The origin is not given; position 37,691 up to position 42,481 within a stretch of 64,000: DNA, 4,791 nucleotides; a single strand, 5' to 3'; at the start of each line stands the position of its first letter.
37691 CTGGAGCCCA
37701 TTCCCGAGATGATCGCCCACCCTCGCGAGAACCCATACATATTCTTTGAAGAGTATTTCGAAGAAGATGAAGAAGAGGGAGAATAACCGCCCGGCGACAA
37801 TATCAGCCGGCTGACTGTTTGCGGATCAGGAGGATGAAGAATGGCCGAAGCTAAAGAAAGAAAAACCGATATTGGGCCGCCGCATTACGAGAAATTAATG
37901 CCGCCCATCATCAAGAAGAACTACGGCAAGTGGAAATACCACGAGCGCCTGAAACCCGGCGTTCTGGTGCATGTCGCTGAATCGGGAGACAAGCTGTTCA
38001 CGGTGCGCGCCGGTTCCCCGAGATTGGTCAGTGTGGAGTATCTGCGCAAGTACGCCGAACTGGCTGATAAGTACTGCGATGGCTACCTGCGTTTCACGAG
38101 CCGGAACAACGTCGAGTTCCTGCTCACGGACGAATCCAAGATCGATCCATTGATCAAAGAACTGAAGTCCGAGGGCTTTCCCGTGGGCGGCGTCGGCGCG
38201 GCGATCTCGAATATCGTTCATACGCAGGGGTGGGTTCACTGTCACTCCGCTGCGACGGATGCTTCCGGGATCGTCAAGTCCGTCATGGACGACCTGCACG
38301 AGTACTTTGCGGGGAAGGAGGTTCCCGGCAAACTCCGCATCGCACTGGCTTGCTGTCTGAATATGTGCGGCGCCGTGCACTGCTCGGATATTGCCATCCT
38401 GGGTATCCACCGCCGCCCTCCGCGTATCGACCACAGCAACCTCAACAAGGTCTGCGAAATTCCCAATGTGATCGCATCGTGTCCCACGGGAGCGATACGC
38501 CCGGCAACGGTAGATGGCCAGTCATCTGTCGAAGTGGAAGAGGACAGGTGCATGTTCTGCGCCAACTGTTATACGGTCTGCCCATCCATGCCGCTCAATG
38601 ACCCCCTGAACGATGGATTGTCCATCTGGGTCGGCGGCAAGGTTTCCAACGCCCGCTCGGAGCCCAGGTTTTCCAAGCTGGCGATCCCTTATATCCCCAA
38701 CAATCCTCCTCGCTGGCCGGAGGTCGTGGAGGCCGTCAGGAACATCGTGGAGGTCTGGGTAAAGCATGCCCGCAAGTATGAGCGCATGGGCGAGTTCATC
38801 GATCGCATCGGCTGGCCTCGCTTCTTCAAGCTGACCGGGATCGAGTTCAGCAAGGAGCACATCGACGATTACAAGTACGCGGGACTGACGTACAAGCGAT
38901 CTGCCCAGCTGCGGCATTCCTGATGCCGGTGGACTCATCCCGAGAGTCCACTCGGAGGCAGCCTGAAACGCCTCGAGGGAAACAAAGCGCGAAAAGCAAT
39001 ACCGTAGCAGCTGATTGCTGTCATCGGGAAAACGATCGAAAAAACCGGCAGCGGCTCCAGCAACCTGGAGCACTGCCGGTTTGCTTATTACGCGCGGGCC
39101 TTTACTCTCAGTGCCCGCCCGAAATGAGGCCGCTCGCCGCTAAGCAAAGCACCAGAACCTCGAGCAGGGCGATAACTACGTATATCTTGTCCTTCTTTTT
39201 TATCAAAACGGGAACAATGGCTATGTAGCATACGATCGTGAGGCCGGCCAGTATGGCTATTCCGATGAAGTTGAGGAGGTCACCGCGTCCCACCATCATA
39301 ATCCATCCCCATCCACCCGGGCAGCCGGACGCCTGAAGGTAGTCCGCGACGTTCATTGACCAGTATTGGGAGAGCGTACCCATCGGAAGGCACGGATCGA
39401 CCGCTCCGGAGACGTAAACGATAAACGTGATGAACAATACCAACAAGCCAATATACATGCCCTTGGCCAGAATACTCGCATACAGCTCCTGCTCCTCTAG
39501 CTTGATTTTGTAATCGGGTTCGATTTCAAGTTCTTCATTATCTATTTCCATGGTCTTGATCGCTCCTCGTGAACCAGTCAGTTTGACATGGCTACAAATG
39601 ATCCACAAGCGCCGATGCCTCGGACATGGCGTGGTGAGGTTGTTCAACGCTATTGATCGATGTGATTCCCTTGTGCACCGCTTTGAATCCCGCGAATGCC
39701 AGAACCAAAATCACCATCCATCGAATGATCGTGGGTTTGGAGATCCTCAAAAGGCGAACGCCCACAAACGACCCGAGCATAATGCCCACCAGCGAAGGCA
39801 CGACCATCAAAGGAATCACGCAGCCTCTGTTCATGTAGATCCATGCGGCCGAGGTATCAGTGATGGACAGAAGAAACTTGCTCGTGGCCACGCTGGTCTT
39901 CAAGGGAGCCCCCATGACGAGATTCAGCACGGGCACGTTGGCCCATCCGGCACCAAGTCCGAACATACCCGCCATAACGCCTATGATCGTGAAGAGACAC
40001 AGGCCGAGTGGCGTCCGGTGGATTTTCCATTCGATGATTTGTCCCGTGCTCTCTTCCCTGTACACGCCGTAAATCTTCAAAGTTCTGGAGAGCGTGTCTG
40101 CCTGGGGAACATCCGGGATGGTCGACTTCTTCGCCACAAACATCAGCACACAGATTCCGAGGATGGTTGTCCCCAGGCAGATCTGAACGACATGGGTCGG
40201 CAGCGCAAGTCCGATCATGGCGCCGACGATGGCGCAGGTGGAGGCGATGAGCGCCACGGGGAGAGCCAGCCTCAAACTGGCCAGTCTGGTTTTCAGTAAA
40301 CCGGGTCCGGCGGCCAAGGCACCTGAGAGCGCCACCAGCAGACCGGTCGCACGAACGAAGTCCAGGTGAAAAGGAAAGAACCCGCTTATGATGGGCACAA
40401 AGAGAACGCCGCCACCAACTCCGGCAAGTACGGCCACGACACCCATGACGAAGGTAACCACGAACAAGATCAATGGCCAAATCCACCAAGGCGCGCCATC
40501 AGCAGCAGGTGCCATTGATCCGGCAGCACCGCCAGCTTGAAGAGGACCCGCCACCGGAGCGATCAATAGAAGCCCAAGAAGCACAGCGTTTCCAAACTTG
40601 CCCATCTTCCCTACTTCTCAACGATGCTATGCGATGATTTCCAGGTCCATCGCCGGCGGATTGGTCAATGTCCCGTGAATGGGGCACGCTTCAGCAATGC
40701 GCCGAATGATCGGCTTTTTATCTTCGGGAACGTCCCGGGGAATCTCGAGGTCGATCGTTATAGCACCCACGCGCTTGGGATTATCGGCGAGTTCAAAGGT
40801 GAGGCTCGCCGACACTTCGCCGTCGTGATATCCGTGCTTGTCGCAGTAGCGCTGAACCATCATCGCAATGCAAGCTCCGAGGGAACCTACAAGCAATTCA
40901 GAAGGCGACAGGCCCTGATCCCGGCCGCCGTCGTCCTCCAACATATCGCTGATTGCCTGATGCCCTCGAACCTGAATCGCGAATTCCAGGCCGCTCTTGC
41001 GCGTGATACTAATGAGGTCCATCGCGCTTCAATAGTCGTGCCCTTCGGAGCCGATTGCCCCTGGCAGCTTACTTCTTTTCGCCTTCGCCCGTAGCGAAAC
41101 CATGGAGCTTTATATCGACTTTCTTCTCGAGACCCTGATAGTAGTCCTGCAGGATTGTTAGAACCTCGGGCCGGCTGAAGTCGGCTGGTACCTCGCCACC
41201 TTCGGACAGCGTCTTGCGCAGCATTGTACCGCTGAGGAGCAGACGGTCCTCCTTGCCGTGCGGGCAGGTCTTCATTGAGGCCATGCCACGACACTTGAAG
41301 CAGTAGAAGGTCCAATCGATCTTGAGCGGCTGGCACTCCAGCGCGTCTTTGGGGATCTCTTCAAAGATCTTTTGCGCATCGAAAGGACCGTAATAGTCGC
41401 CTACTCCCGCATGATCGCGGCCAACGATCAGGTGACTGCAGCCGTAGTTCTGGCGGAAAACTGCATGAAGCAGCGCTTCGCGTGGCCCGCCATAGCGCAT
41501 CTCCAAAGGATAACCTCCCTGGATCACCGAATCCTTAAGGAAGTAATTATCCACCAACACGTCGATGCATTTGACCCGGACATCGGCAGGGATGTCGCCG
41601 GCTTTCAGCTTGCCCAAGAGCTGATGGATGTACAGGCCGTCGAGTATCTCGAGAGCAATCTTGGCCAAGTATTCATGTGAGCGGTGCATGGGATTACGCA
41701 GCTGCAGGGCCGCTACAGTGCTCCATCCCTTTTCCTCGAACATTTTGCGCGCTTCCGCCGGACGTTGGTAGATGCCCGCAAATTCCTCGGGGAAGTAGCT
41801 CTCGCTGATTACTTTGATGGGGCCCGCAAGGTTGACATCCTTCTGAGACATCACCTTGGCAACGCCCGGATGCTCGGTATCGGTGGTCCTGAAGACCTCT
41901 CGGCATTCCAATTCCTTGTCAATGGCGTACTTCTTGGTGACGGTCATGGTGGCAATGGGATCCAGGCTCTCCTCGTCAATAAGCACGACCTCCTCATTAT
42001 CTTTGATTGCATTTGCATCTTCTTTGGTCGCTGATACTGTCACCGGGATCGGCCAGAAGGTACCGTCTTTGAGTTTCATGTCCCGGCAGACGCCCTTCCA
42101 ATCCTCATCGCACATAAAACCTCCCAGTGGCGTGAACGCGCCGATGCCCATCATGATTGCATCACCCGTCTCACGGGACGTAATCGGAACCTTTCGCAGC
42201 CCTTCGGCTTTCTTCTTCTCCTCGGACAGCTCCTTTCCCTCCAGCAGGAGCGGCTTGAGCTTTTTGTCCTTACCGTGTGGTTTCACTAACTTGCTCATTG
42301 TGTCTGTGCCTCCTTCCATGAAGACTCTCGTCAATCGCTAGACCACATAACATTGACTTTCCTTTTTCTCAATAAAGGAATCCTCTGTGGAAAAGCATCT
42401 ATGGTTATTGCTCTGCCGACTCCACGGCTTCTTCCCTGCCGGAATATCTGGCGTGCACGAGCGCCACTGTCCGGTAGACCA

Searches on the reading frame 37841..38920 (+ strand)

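Call 40: search_protein_families(library=pfam, proteins=[window:37841-38920:+], max_evalue=0.00001)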
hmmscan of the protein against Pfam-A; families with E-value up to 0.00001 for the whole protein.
window:37841-38920:+ (360 aa): 3 families
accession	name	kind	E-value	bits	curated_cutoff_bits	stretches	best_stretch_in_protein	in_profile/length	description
PF01077.27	NIR_SIR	-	9e-36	123.1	27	1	119-338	2-156/158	Nitrite and sulphite reductase 4Fe-4S domain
PF03460.22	NIR_SIR_ferr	-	2.1e-15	56.7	24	1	45-109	2-67/69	Nitrite/Sulfite reductase ferredoxin-like half domain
PF12838.12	Fer4_7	-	3.9e-06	27.7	27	1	212-249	10-50/52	4Fe-4S dicluster domain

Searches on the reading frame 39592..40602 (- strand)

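Call 40: search_protein_families(library=pfam, proteins=[window:39592-40602:-], max_evalue=0.00001)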
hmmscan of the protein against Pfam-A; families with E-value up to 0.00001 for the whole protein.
window:39592-40602:- (336 aa): 1 family
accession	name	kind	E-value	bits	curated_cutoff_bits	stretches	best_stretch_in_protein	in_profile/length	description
PF01925.25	TauE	-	9.3e-36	124.1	32.6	1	46-307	1-236/237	Sulfite exporter TauE/SafE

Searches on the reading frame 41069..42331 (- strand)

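Call 40: search_protein_families(library=pfam, proteins=[window:41069-42331:-], max_evalue=0.00001)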
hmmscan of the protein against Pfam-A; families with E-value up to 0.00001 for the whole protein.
window:41069-42331:- (420 aa): 2 families
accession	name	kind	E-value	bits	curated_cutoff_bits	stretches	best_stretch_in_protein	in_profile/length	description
PF01747.23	ATP-sulfurylase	-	8.9e-87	290.4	24.3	1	187-396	3-211/212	ATP-sulfurylase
PF14306.12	PUA_2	-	1.3e-50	171.5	27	1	17-176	2-158/159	PUA-like domain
